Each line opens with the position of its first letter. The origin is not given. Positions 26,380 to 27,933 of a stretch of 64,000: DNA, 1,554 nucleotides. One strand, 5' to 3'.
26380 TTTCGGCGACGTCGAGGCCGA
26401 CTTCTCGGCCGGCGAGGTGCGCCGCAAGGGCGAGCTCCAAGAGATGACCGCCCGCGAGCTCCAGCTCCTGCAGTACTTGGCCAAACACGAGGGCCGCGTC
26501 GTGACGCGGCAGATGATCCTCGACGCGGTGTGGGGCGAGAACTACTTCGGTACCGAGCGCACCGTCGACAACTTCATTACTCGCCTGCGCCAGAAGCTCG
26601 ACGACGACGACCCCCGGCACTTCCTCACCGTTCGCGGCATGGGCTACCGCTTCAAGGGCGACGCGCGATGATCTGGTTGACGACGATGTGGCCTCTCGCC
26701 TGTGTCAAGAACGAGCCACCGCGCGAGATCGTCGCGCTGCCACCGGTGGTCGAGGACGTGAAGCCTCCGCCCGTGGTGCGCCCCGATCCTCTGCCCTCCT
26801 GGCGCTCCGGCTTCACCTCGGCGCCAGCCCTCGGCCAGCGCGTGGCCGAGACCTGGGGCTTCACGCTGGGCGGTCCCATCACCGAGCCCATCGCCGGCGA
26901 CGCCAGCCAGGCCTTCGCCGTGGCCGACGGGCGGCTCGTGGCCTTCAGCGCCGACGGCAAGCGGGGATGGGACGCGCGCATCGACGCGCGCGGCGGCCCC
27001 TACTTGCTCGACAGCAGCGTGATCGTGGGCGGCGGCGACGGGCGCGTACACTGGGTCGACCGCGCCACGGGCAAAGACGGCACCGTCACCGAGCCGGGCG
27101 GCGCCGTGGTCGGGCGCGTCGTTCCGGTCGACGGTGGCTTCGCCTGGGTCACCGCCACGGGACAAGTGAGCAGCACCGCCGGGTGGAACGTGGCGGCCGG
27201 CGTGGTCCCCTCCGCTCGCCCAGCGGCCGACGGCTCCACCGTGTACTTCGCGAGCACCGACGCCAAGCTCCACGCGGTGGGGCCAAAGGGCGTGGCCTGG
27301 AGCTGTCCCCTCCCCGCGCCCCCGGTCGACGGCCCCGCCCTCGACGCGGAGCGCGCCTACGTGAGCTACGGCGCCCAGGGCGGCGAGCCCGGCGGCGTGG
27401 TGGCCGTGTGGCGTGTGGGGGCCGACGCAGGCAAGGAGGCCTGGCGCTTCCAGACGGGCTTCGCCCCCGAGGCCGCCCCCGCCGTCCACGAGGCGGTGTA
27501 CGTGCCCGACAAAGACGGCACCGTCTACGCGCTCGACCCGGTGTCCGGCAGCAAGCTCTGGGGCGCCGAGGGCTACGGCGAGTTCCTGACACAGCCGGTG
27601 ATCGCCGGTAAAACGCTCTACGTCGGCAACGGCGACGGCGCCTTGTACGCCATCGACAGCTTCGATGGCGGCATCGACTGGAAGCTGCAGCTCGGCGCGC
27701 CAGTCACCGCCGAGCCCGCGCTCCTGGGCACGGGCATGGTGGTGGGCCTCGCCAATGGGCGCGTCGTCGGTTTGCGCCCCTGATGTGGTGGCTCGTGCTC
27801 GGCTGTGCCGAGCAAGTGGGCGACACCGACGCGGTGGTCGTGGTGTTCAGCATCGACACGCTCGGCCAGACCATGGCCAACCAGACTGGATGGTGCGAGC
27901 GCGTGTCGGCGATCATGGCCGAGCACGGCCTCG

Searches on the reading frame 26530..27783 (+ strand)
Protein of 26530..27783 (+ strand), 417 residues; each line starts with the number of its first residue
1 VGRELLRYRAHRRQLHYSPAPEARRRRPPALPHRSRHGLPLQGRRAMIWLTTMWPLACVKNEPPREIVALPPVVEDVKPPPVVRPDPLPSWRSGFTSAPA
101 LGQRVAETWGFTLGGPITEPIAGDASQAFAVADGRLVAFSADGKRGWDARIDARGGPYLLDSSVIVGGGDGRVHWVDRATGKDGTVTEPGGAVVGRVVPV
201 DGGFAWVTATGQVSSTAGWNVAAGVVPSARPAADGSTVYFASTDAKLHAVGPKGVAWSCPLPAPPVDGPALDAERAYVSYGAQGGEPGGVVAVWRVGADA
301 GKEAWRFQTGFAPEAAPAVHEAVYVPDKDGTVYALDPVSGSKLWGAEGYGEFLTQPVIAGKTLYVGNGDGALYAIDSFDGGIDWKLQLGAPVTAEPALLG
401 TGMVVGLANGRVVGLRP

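Call 38: search_protein_families(library=pfam, proteins=[window:26530-27783:+], max_evalue=0.00001)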
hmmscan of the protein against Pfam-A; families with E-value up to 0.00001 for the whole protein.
window:26530-27783:+ (417 aa): 2 families
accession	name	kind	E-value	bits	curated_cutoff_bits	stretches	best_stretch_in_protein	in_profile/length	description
PF13360.13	PQQ_2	-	3.2e-27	96.1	27.6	3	295-417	7-135/233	Outer membrane protein assembly factor BamB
PF13570.13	Beta-prop_ACSF4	-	2.2e-19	70.4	133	1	298-414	78-199/329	Beta-alanine-activating enzyme, beta-propeller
